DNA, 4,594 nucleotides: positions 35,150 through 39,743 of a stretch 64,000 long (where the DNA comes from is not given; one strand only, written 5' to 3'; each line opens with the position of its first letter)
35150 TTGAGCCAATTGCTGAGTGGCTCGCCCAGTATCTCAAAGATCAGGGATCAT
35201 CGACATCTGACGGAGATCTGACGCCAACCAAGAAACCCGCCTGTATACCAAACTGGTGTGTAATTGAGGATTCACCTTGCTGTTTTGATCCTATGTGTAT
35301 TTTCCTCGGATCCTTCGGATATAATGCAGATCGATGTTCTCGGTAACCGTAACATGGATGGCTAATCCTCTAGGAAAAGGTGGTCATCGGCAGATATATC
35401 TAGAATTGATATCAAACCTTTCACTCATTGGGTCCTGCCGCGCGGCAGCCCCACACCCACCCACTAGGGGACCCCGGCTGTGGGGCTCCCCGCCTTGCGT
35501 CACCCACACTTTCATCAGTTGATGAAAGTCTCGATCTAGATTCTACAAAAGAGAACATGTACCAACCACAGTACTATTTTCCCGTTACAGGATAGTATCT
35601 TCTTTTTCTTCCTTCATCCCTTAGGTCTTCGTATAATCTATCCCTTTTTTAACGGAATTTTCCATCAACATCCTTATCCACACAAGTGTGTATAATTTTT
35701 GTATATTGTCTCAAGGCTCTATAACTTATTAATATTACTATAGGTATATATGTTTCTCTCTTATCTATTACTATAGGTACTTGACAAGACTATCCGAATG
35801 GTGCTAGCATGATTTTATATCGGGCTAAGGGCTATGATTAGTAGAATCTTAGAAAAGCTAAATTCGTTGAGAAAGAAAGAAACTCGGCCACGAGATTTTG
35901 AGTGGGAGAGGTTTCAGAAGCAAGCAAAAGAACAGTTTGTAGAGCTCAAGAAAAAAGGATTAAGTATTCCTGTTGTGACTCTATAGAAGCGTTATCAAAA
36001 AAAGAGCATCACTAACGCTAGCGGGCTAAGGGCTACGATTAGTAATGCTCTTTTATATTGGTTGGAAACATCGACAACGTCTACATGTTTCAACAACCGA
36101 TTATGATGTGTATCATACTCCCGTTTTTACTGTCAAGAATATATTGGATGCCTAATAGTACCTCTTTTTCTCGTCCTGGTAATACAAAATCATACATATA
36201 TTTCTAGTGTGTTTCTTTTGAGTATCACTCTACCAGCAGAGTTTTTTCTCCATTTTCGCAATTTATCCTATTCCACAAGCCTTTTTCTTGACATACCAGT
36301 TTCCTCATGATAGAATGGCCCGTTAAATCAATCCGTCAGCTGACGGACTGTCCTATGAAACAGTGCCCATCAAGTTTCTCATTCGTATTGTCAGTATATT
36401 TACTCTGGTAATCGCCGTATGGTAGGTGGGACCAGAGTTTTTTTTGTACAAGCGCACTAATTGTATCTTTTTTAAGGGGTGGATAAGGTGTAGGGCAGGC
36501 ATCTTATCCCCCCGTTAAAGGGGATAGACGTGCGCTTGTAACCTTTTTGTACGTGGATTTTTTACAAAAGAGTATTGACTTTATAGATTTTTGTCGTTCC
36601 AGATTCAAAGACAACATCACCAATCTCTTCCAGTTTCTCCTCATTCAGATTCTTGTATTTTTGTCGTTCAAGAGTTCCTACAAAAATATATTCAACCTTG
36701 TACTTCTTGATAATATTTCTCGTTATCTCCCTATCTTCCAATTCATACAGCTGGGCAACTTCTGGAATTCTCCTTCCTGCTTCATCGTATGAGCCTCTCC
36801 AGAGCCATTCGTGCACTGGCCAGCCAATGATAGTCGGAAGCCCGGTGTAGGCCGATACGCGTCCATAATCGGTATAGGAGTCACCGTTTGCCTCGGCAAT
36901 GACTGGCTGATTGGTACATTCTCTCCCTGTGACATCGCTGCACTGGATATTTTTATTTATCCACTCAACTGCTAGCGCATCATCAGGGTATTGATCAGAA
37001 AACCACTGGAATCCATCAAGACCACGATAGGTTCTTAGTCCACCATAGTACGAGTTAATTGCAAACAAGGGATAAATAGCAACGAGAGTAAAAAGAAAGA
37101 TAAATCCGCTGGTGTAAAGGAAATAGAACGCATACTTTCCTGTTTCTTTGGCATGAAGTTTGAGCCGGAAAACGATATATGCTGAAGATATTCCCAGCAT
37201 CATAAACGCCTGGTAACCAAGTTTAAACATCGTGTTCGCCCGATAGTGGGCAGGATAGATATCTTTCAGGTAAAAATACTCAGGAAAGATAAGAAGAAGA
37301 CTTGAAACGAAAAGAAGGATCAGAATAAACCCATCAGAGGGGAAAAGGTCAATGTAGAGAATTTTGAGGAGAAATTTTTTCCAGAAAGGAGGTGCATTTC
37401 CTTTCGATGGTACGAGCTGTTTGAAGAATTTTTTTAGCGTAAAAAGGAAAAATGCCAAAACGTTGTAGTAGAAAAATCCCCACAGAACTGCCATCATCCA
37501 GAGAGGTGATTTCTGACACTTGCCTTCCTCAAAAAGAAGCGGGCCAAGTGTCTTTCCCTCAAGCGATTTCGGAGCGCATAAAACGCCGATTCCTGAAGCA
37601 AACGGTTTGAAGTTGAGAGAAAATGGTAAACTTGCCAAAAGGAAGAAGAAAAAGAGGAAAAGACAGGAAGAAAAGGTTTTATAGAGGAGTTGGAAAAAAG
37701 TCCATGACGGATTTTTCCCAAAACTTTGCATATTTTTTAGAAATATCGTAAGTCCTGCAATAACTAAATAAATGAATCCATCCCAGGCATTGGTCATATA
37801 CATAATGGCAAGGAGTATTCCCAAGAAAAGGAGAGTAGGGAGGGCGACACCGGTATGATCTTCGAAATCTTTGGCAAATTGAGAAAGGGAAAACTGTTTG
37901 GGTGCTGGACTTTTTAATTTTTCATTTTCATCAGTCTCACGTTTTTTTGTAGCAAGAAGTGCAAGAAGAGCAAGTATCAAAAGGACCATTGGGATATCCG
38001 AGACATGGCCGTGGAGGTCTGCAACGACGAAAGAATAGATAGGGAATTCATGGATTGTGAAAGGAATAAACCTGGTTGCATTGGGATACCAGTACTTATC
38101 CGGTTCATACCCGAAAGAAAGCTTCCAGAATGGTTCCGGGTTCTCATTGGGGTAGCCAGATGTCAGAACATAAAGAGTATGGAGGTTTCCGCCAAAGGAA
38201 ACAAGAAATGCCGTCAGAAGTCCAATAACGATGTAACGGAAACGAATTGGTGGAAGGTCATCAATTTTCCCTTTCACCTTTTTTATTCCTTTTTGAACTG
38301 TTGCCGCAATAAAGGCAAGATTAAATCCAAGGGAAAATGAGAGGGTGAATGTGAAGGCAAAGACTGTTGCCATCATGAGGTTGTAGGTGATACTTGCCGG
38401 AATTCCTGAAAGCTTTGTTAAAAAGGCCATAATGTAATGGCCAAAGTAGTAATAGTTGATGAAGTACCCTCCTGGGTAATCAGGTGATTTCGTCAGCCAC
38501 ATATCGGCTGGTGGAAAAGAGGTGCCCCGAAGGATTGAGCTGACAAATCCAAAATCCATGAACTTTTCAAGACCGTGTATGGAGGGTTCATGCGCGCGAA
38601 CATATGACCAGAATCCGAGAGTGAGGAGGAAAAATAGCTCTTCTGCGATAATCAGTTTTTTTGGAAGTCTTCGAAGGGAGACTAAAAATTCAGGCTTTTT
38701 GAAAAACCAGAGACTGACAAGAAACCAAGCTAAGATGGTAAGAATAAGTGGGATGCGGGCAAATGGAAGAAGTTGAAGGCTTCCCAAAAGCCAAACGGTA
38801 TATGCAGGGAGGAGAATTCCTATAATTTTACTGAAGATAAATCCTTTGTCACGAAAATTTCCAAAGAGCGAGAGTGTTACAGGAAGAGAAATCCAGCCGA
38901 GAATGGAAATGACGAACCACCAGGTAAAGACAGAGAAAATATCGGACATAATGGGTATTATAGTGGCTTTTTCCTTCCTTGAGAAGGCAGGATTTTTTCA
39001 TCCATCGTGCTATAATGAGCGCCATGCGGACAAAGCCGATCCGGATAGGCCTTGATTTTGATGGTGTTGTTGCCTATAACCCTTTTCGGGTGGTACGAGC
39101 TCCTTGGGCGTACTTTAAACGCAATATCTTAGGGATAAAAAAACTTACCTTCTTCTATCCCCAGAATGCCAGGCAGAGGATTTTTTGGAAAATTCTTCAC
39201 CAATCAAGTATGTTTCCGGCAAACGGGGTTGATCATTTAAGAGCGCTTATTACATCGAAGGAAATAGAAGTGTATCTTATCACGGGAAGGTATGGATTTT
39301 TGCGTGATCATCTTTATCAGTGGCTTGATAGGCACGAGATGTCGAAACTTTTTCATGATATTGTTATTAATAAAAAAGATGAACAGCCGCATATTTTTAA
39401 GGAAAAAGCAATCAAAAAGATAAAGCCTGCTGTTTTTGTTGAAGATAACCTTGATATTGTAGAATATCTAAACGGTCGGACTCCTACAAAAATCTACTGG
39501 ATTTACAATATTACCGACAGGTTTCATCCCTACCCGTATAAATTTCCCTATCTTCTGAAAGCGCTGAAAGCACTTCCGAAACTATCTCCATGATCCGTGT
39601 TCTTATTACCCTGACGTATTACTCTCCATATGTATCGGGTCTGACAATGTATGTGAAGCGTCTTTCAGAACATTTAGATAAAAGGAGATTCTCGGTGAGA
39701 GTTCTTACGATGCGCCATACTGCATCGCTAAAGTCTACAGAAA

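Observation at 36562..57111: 20-kb glycan-assembly locus: UbiA (DPPR-synthase-like) plus GT2 polyprenyl-P-sugar synthase plus six GT-C-type membrane transferases, encoded alongside PT-linker secreted proteins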

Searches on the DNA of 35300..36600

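Call 111: search_rna_families(source=window, start=35300, end=36600, threshold=evalue, max_evalue=1)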
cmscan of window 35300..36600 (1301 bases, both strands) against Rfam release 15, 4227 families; matches with E-value up to 1: 0.
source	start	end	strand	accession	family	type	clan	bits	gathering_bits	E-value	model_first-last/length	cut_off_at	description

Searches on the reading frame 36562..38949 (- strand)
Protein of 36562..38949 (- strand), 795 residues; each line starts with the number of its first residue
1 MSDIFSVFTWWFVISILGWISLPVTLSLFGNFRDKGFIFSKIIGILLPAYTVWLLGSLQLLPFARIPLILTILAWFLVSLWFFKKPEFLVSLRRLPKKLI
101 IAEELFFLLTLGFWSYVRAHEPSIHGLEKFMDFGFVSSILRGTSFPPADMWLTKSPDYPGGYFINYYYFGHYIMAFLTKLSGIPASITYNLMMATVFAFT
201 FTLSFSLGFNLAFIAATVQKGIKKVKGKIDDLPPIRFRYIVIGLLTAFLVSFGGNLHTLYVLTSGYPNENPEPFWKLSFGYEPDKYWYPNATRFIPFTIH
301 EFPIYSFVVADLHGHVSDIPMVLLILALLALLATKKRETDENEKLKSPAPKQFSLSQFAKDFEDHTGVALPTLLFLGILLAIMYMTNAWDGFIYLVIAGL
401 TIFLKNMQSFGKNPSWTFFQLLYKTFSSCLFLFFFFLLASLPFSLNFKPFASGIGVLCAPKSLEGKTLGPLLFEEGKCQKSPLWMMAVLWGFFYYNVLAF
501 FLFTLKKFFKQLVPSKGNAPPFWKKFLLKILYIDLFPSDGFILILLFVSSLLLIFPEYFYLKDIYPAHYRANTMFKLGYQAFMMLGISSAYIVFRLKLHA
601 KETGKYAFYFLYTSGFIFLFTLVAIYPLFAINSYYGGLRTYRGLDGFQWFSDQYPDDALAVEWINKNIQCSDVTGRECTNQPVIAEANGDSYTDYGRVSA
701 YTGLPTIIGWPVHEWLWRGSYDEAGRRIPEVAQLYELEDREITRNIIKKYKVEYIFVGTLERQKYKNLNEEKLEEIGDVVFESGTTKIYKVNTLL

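Call 4: search_protein_families(library=pfam, proteins=[window:36562-38949:-], max_evalue=0.01)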
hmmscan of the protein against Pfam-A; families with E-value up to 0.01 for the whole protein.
window:36562-38949:- (795 aa): 1 family
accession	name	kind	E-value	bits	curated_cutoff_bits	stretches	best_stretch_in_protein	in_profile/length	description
PF10060.15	DUF2298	-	4e-97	326.6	27.8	1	49-585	3-488/488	Uncharacterized membrane protein (DUF2298)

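Call 6: search_protein_families(library=ncbifam, proteins=[window:36562-38949:-], max_evalue=0.01)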
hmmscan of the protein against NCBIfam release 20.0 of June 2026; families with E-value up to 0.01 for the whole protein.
window:36562-38949:- (795 aa): 1 family
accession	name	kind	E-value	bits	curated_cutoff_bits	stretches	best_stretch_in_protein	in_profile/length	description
TIGR03662.1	Chlor_Arch_YYY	subfamily_domain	2.1e-147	492.9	300.25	1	5-791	3-726/727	chlor_Arch_YYY domain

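Call 61: search_solved_structures(query=A6, max_evalue=10, show_alignments=1)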
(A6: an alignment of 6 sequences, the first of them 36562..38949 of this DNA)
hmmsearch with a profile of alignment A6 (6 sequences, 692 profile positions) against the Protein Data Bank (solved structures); distinct sequences matched with E-value up to 10: 9.
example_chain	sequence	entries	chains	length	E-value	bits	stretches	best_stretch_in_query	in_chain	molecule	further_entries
5ibx_A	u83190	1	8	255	1.1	10.8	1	639-683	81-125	Triosephosphate isomerase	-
4y8f_A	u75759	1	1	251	1.4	10.4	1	638-683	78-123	Triosephosphate Isomerase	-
2vff_A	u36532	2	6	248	1.9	10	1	637-672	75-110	TRIOSEPHOSPHATE ISOMERASE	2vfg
5brb_A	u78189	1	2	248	2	10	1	637-672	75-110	Triosephosphate isomerase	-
1vga_A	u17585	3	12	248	2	10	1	637-672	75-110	Triosephosphate isomerase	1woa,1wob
1lyx_A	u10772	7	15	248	2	9.9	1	637-672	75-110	Triosephosphate Isomerase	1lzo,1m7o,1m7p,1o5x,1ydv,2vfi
5bmx_A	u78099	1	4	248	2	9.9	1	637-672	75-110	Triosephosphate isomerase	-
5gv4_A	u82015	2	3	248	2.1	9.9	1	637-672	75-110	Triosephosphate isomerase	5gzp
3m9y_A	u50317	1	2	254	3.2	9.2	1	645-688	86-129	Triosephosphate isomerase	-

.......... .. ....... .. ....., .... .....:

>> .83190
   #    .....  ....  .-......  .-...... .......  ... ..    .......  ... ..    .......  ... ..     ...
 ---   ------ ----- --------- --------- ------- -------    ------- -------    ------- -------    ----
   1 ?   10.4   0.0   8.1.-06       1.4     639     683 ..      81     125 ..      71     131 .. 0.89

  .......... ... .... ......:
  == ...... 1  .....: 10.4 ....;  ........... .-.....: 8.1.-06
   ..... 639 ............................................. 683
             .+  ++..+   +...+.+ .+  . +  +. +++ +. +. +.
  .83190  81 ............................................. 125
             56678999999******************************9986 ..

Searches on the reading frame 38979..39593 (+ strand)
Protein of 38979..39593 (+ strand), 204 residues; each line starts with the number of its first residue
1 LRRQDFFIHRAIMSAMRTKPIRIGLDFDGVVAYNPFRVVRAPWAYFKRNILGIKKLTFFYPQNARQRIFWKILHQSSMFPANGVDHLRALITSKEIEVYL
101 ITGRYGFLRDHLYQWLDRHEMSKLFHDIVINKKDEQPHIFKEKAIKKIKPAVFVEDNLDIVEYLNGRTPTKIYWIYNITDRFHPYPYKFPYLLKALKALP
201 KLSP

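Call 4: search_protein_families(library=pfam, proteins=[window:38979-39593:+], max_evalue=0.01)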
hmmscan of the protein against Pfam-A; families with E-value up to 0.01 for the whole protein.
window:38979-39593:+ (204 aa): 0 families

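Call 6: search_protein_families(library=ncbifam, proteins=[window:38979-39593:+], max_evalue=0.01)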
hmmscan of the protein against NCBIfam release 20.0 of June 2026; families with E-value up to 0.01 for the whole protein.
window:38979-39593:+ (204 aa): 0 families

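Call 27: search_solved_structures(query=window:38979-39593:+, max_evalue=10)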
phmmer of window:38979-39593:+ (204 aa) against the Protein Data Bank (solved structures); distinct sequences matched with E-value up to 10: 1.
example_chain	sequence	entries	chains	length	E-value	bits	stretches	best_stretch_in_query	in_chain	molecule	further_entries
7et2_A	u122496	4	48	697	0.42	13.5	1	36-121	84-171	Portal protein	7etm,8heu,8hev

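Call 29: search_protein_families(library=pfam, proteins=[window:38979-39593:+], max_evalue=10)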
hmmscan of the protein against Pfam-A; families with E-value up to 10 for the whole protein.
window:38979-39593:+ (204 aa): 1 family
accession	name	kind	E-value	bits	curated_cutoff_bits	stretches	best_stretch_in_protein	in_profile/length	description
PF01713.27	Smr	-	0.13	12.9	25.7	1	91-128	23-62/77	Smr domain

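Call 36: search_solved_structures(query=A2, max_evalue=10, show_alignments=2)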
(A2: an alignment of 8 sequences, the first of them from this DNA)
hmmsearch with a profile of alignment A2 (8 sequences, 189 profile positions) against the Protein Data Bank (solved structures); distinct sequences matched with E-value up to 10: 2.
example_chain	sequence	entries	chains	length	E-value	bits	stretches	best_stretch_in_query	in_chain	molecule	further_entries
31zn_A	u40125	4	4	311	0.4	13.5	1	5-91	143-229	SAP30-binding protein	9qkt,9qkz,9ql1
9vuh_C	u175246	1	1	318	0.42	13.4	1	5-91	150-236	SAP30-binding protein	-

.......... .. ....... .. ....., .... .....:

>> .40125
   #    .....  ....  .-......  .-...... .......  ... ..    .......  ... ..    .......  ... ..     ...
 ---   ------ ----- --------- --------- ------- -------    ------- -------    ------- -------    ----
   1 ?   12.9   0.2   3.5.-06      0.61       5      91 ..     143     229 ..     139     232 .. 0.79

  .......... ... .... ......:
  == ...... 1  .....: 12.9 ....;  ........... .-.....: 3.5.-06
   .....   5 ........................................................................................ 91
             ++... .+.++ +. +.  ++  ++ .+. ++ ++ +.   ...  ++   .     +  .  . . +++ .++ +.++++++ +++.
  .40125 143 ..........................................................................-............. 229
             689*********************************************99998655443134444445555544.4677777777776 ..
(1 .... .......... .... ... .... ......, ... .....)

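Call 38: find_homologous_proteins(query=window:39015-39590:+, max_evalue=0.001)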
Query seq(192 aa) (192 aa): 267 proteins with E <= 0.001 among 357 candidates; the best 120 are listed.
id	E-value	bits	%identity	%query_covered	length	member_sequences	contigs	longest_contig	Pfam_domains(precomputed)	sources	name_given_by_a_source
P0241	2.8e-125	434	100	98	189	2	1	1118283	-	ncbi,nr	ncbi:hypothetical protein HYW55_06790 [Candidatus Gottesmanbacteria bacterium]|nr:hypothetical prote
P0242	2.8e-82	293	68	96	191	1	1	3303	-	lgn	-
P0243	2.9e-77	277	64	94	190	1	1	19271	-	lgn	-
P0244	6.7e-74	266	63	95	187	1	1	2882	-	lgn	-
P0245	1.2e-73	265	62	95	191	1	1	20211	-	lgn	-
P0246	3.0e-73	264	61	98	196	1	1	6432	-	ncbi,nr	ncbi:hypothetical protein HZB96_00400 [Candidatus Gottesmanbacteria bacterium]|nr:hypothetical prote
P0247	3.8e-72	260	62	95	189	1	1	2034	-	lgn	-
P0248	1.0e-71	259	64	94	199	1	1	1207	-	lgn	-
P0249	1.2e-71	259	61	97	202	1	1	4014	-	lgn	-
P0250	1.8e-71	258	62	95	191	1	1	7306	-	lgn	-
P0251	5.3e-71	257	61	95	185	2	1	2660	-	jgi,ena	-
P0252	5.6e-71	256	62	95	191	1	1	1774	-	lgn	-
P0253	7.9e-71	256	62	96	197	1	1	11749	-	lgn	-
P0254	1.3e-70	255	63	96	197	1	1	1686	-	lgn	-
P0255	1.4e-70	255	62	94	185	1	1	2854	-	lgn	-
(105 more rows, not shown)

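Call 44: predict_structure(alignment_id=A3)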
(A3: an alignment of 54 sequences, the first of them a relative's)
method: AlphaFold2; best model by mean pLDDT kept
length: 189 residues; sequences in the alignment: 54
mean_pLDDT: 91.0   pTM: 0.87
mean pLDDT of the five models: 91.0, 90.2, 89.9, 86.6, 86.5
residues with pLDDT >= 90: 139; 70-90: 40; 50-70: 9; < 50: 1
segments of 3 or more residues with pLDDT < 50: none
pLDDT, mean of each block of 10 residues (from residue 1): 89 92 71 72 88 87 91 96 97 95 97 97 97 98 95 97 90 97 80
secondary structure, 60 per line:
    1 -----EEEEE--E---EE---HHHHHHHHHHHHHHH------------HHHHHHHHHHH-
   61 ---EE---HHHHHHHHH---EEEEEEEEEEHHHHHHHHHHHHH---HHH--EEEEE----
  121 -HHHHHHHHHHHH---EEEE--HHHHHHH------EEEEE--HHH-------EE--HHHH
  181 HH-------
elements in order: E6-10 H22-36 H49-59 H69-77 E81-90 H91-103 E112-116 H122-133 E137-140 H143-149 E156-160 H177-182

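Call 47: fold_search(model_id=the predicted structure, library=pdb)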
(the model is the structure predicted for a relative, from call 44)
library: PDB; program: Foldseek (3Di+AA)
matches with E <= 10: 1176; with E <= 0.001: 88
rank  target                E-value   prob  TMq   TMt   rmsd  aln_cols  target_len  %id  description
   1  2fi1                  5.1e-06  1.00  0.51  0.51   9.2       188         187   13  The crystal structure of a hydrolase from Streptococcus pneumoniae TIGR4 (released 2006-02-07)
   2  3e58_A                7.5e-06  1.00  0.59  0.54   6.4       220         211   12  Crystal structure of putative beta-phosphoglucomutase from Streptococcus thermophilus (released 2008-08-26)
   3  9m7l                  8.5e-06  1.00  0.60  0.51   6.0       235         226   14  Crystal structure of Pseudouridine 5'-monophosphate phosphatase from human (hHDHD1A) in the unliganded state (released 2025-06-18)
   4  3e58_B                9.7e-06  1.00  0.55  0.50  10.2       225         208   12  Crystal structure of putative beta-phosphoglucomutase from Streptococcus thermophilus (released 2008-08-26)
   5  4g9b                  1.0e-05  1.00  0.58  0.50   7.7       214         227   14  Crystal structure of beta-phosphoglucomutase homolog from escherichia coli, target efi-501172, with bound mg, open lid (released 2012-08-15)
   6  2pke_B                1.1e-05  1.00  0.49  0.42   9.0       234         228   16  Crystal structure of haloacid delahogenase-like family hydrolase (NP_639141.1) from Xanthomonas campestris at 1.81 A r (released 2007-05-08)
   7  1te2_A                1.3e-05  1.00  0.63  0.56   5.5       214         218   13  Putative Phosphatase Ynic from Escherichia coli K12 (released 2004-08-03)
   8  3kbb                  1.3e-05  1.00  0.56  0.50   7.1       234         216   15  Crystal structure of putative beta-phosphoglucomutase from Thermotoga maritima (released 2009-11-17)
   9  3kzx                  1.6e-05  1.00  0.49  0.46  10.5       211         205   13  Crystal structure of a Had-superfamily hydrolase from Ehrlichia chaffeensis at 1.9A resolution (released 2009-12-22)
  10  2pke_A                2.0e-05  1.00  0.49  0.41   8.4       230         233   16  Crystal structure of haloacid delahogenase-like family hydrolase (NP_639141.1) from Xanthomonas campestris at 1.81 A r (released 2007-05-08)
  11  3ddh_B                2.6e-05  1.00  0.53  0.47   7.6       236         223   13  The structure of a putative haloacid dehalogenase-like family hydrolase from Bacteroides thetaiotaomicron VPI-5482 (released 2008-09-30)
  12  2yy6_A                3.1e-05  1.00  0.56  0.52   8.1       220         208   14  Crystal Structure of the phosphoglycolate phosphatase from Aquifex aeolicus VF5 (released 2007-10-30)
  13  8q1c_A                4.6e-05  1.00  0.58  0.51   6.2       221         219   13  Substrate-free D10N,P146A variant of beta-phosphoglucomutase from Lactococcus lactis (released 2024-08-07)
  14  2go7_A                4.6e-05  1.00  0.50  0.47   9.8       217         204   13  CRYSTAL STRUCTURE OF A HYDROLASE FROM HALOACID DEHALOGENASE-LIKE FAMILY (SP_2064) FROM STREPTOCOCCUS PNEUMONIAE TIGR4  (released 2006-05-23)
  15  3d6j                  6.0e-05  1.00  0.55  0.51   7.4       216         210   15  Crystal structure of Putative haloacid dehalogenase-like hydrolase from Bacteroides fragilis (released 2008-07-15)
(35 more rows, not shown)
